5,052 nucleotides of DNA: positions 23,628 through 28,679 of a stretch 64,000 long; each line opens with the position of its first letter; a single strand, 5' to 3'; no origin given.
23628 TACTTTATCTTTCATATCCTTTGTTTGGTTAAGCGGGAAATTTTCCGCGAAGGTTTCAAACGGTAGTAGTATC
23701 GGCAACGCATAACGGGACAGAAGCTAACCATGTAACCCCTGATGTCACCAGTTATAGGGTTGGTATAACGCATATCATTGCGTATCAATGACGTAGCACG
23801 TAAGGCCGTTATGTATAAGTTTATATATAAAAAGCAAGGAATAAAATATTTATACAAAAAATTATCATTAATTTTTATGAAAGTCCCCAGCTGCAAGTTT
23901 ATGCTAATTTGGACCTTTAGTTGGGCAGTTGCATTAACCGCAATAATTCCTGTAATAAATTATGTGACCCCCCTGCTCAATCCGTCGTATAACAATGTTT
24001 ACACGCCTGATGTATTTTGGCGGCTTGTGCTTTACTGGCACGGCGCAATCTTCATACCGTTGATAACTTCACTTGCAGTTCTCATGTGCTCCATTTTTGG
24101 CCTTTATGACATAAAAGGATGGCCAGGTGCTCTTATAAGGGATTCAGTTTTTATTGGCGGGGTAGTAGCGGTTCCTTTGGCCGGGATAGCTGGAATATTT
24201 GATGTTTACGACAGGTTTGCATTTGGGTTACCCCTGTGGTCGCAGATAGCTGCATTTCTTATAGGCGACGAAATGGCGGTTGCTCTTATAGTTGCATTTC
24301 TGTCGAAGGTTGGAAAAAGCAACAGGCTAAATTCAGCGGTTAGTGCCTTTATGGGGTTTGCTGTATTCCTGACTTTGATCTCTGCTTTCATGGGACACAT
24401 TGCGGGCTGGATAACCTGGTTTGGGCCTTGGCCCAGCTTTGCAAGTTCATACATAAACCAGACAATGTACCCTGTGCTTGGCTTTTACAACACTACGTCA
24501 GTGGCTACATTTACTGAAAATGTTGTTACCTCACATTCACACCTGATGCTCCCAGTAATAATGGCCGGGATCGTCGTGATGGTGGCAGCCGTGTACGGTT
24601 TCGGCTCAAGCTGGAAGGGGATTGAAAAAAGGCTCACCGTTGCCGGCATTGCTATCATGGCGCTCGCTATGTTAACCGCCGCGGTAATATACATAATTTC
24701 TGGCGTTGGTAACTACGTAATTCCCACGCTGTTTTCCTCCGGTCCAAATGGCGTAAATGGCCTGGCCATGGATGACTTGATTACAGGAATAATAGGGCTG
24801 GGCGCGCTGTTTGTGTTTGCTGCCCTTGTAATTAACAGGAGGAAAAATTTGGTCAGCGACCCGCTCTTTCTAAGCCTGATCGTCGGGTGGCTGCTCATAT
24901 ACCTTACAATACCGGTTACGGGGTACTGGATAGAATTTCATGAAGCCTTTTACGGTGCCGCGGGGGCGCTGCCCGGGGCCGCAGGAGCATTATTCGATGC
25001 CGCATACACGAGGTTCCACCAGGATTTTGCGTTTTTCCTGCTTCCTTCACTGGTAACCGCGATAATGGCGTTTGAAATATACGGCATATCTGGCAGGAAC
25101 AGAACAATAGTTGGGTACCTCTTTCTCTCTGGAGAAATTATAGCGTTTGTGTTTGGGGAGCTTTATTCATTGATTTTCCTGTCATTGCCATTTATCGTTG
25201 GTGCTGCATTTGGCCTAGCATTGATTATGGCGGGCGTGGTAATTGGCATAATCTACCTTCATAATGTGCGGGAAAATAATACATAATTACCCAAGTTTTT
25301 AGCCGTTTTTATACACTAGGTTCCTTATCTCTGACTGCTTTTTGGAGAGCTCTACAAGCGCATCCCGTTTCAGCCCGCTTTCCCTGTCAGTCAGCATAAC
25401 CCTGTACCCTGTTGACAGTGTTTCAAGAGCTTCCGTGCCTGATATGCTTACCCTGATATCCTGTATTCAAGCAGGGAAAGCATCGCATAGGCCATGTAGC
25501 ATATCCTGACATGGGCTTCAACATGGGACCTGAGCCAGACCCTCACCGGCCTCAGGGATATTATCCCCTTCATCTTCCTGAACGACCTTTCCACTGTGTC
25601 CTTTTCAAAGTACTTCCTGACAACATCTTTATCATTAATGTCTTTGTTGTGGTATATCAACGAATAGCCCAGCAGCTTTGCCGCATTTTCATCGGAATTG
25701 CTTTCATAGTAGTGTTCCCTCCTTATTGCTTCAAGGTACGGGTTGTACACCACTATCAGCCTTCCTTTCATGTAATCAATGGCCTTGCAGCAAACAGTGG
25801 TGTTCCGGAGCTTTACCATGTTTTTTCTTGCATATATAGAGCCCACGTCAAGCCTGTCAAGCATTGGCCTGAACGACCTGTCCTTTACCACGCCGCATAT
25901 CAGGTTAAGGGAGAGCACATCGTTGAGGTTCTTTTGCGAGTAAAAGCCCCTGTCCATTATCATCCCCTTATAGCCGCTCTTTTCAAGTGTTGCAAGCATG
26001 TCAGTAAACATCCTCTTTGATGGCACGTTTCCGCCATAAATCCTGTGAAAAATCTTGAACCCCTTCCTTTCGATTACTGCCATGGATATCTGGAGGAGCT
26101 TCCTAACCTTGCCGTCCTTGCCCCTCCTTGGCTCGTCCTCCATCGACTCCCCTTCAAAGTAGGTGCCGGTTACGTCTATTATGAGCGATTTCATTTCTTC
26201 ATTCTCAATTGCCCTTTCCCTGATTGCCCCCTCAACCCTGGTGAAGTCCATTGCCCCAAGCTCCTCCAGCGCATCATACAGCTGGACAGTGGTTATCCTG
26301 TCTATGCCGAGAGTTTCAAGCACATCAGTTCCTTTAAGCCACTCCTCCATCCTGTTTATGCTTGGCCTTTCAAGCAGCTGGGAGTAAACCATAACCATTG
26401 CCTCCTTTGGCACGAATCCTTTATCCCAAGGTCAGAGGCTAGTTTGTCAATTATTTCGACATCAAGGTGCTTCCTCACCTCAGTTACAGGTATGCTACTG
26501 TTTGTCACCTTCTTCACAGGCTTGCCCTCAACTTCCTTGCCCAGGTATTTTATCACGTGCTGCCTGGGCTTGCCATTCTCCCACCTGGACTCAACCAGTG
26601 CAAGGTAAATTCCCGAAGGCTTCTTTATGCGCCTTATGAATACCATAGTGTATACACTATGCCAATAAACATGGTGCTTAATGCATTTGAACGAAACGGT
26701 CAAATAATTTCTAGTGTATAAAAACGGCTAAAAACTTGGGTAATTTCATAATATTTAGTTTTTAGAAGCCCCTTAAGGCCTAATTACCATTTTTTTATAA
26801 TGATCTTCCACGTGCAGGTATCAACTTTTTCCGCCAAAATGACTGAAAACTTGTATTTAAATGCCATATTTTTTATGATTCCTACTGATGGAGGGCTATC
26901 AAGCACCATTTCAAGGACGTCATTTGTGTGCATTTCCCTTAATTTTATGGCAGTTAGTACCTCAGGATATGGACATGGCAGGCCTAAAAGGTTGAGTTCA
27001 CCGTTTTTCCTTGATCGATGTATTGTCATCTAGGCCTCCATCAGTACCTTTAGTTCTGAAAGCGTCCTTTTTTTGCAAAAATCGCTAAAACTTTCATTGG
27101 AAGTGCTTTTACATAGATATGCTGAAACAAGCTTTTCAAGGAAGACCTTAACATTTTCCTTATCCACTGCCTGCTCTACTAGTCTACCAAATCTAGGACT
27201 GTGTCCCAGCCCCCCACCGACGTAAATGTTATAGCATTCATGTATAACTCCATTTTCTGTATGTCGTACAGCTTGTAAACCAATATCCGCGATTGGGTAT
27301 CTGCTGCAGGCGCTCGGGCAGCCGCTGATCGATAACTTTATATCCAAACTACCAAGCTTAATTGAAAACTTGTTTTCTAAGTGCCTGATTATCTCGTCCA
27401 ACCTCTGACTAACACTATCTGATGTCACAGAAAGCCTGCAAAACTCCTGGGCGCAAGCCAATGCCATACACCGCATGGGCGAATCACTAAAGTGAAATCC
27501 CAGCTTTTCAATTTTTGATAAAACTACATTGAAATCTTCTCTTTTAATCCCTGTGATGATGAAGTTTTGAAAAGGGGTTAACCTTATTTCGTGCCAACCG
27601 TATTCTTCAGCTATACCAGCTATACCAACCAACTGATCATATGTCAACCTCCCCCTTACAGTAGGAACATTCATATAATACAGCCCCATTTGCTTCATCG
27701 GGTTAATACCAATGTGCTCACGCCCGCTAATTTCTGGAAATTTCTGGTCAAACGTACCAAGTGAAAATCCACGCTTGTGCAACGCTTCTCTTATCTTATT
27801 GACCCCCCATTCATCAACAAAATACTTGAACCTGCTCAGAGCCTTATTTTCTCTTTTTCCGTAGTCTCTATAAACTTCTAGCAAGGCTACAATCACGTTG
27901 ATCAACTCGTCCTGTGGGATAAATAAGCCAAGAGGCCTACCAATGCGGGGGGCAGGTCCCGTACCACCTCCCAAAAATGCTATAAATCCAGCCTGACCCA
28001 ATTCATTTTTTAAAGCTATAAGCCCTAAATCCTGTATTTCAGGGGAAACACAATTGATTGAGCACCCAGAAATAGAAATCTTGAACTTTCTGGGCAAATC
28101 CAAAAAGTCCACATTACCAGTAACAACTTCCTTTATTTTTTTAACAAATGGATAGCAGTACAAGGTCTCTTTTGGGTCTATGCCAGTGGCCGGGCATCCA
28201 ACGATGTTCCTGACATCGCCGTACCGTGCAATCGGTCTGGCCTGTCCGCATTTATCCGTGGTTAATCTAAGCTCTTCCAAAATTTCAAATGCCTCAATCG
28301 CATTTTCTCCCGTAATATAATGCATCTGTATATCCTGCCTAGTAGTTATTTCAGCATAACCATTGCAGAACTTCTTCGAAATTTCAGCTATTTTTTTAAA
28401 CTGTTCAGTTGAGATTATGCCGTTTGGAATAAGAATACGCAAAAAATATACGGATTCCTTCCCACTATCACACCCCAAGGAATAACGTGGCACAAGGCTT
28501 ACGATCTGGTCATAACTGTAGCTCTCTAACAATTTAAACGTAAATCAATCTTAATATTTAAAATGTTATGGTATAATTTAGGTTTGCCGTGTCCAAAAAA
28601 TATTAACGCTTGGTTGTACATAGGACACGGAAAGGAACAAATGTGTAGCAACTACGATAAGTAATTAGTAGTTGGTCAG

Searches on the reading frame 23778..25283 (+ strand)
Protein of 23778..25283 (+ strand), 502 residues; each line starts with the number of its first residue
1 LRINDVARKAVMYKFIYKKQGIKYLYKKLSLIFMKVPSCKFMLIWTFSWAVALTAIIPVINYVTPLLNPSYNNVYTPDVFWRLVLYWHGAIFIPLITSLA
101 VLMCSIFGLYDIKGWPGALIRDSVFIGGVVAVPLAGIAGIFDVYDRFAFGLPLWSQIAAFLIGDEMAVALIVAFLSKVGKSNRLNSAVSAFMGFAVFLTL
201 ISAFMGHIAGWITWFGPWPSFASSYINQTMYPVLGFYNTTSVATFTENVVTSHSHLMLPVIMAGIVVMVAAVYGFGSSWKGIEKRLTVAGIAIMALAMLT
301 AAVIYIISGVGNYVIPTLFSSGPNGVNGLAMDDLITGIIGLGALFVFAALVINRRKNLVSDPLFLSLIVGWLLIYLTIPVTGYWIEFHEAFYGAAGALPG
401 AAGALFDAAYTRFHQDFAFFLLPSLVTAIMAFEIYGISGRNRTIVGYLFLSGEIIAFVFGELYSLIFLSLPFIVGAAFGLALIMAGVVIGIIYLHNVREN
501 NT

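Call 9: search_protein_families(library=pfam, proteins=[window:23778-25283:+], max_evalue=0.00001)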
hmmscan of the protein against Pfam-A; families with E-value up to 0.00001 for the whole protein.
window:23778-25283:+ (502 aa): 0 families

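Call 21: search_protein_families(library=pfam, proteins=[window:23778-25283:+], max_evalue=0.01)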
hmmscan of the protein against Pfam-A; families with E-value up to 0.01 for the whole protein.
window:23778-25283:+ (502 aa): 0 families

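Call 32: search_solved_structures(query=window:23778-25283:+, max_evalue=10)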
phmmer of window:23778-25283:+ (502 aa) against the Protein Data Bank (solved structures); distinct sequences matched with E-value up to 10: 1.
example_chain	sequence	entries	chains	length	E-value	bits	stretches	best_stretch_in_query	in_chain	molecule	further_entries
2ppw_A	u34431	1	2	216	0.39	12.8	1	238-333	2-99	Conserved domain protein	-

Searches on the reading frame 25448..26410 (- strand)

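Call 34: search_protein_families(library=pfam, proteins=[window:25448-26410:-], max_evalue=0.01)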
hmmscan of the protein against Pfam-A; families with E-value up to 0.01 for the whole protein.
window:25448-26410:- (320 aa): 2 families
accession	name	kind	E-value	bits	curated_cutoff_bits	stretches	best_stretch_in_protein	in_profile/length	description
PF01609.27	DDE_Tnp_1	-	0.00013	22.2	23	1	76-309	7-199/200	Transposase DDE domain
PF00793.26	DAHP_synth_1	-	0.0018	17.6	25.5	1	140-196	55-116/270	DAHP synthetase I family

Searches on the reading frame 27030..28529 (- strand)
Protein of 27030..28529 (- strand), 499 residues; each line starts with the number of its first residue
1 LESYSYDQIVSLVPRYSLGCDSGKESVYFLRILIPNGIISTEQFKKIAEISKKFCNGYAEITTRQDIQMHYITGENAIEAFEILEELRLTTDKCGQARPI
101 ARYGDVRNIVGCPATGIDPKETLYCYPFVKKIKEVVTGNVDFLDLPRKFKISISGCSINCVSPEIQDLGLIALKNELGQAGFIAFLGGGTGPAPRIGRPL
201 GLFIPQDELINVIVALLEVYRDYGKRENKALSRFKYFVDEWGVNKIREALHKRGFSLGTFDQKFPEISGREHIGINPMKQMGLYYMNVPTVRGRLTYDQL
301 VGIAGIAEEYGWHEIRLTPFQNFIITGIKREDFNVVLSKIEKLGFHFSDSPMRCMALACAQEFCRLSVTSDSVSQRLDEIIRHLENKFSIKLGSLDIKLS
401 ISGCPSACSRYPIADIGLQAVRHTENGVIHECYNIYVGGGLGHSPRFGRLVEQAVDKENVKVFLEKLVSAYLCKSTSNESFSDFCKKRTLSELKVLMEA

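Call 9: search_protein_families(library=pfam, proteins=[window:27030-28529:-], max_evalue=0.00001)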
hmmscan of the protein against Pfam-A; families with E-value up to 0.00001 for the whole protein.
window:27030-28529:- (499 aa): 2 families
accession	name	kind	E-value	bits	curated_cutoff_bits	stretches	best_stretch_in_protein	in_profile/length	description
PF01077.27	NIR_SIR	-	2.6e-53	180.2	27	2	105-252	4-152/158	Nitrite and sulphite reductase 4Fe-4S domain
PF03460.22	NIR_SIR_ferr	-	2.6e-36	123.6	24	2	26-86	8-68/69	Nitrite/Sulfite reductase ferredoxin-like half domain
